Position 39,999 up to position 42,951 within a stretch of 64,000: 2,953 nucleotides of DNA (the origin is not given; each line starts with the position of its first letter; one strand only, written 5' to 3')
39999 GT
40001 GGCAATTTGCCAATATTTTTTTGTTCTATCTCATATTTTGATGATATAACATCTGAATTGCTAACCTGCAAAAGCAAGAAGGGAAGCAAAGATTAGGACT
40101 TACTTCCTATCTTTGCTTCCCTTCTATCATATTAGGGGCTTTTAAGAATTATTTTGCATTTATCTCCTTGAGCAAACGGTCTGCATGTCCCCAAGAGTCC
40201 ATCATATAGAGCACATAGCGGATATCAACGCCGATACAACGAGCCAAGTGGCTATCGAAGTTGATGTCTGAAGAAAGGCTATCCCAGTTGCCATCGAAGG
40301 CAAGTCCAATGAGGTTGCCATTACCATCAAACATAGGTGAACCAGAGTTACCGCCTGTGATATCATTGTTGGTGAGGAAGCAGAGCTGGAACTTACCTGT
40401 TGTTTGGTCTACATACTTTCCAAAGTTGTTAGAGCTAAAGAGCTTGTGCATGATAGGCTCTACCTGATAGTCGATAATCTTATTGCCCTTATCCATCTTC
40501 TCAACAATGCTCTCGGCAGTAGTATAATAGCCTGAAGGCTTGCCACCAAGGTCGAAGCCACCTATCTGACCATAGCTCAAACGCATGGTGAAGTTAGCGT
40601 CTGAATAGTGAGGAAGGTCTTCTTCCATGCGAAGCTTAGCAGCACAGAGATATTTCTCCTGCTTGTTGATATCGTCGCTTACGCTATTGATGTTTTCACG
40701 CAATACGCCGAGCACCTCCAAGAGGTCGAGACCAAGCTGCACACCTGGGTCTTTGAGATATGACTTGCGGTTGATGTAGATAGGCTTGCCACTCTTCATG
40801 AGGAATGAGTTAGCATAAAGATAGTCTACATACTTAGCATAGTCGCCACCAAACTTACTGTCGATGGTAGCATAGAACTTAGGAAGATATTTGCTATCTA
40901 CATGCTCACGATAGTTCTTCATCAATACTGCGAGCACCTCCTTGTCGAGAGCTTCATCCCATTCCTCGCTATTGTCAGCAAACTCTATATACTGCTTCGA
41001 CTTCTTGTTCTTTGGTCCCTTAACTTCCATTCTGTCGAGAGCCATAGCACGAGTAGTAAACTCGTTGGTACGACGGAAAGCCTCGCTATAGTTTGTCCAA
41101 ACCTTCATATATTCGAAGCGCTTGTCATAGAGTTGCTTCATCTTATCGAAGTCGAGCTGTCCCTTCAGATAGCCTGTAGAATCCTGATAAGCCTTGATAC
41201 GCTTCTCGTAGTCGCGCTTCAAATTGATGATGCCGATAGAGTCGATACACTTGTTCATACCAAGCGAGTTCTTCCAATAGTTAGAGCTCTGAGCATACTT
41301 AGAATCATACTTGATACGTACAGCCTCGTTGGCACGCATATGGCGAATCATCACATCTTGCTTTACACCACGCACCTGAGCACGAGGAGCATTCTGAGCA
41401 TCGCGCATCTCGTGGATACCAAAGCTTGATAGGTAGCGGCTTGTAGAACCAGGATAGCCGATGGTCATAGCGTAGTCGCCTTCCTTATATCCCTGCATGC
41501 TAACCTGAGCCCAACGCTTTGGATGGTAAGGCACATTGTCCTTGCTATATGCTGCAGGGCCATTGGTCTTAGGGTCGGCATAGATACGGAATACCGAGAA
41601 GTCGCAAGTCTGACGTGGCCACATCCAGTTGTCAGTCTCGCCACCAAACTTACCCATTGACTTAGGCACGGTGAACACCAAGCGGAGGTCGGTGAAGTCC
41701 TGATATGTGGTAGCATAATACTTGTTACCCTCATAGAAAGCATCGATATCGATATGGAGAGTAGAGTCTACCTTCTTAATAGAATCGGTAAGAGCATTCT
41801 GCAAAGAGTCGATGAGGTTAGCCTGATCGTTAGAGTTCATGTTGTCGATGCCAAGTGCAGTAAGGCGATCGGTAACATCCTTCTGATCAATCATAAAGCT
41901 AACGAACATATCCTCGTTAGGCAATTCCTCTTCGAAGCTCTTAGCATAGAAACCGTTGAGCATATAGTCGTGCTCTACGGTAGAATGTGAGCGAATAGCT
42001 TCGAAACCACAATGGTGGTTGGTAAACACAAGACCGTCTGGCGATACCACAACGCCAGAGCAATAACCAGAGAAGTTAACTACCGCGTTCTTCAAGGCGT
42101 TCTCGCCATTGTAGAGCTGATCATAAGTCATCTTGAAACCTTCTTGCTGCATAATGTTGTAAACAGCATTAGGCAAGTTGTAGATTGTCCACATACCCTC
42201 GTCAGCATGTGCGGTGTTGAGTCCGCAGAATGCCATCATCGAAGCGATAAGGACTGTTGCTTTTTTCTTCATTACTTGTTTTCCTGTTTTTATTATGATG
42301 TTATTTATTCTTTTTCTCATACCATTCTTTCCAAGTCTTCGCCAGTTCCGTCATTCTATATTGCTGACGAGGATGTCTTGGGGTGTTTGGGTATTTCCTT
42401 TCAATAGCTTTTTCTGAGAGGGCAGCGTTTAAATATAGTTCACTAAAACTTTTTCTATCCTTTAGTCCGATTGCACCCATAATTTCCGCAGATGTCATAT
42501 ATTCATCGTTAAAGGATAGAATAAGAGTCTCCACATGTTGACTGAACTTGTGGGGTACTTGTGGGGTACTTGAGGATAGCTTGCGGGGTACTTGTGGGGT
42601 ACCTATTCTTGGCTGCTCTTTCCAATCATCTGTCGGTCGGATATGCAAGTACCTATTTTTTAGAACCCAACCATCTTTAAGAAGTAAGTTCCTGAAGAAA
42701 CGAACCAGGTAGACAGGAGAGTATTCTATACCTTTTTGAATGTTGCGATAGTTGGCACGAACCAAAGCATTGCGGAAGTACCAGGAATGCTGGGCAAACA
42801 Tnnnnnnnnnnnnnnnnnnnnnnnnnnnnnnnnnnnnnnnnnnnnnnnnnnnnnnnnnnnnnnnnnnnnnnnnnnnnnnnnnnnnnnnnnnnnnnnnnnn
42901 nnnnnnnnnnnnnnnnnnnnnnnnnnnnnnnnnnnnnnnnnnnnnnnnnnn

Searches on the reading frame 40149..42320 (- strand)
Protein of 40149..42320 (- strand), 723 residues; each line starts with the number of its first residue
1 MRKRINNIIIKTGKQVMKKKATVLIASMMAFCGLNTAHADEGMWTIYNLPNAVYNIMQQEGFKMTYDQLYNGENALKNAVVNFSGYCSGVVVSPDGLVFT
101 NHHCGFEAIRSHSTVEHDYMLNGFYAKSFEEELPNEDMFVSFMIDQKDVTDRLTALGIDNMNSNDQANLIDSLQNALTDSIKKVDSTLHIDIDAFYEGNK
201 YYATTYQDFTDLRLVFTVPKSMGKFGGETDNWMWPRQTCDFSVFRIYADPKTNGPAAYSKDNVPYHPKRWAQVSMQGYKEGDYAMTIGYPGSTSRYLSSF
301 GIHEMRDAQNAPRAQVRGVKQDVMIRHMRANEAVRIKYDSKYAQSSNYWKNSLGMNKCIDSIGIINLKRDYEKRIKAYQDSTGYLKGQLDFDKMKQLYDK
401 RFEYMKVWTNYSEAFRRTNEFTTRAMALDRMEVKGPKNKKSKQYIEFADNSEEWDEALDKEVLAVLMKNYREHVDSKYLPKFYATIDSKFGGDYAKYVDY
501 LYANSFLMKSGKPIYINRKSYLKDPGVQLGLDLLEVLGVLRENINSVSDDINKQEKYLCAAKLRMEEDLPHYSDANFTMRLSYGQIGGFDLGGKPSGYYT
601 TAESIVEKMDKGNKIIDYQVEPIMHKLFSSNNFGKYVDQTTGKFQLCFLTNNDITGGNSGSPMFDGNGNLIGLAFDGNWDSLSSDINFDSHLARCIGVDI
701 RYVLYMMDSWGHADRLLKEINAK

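Call 63: search_protein_families(library=pfam, proteins=[window:40149-42320:-], max_evalue=0.00001)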
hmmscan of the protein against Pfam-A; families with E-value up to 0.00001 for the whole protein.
window:40149-42320:- (723 aa): 3 families
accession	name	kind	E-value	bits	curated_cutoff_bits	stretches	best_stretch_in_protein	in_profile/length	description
PF10459.15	Peptidase_S46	-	7.1e-206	686.5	22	1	39-721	1-697/698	Peptidase S46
PF13365.12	Trypsin_2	-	3.6e-08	34.7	27.6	0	645-673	117-144/144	Trypsin-like peptidase domain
PF00089.32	Trypsin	-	3.4e-06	27.5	20.6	0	635-677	154-198/220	Trypsin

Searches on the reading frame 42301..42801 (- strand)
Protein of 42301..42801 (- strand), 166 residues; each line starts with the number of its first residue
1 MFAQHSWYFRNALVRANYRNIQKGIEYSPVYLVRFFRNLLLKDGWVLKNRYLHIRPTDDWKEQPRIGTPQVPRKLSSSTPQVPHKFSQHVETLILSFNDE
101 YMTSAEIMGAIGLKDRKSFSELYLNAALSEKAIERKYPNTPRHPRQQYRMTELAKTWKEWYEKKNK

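Call 63: search_protein_families(library=pfam, proteins=[window:42301-42801:-], max_evalue=0.00001)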
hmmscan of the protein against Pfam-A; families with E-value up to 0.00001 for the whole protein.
window:42301-42801:- (166 aa): 1 family
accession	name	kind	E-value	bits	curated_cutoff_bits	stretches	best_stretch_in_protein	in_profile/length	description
PF21247.3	Fic-like_C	-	4e-18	65.5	27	1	89-151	2-64/64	Filamentation induced by cAMP protein Fic-like, C-terminal domain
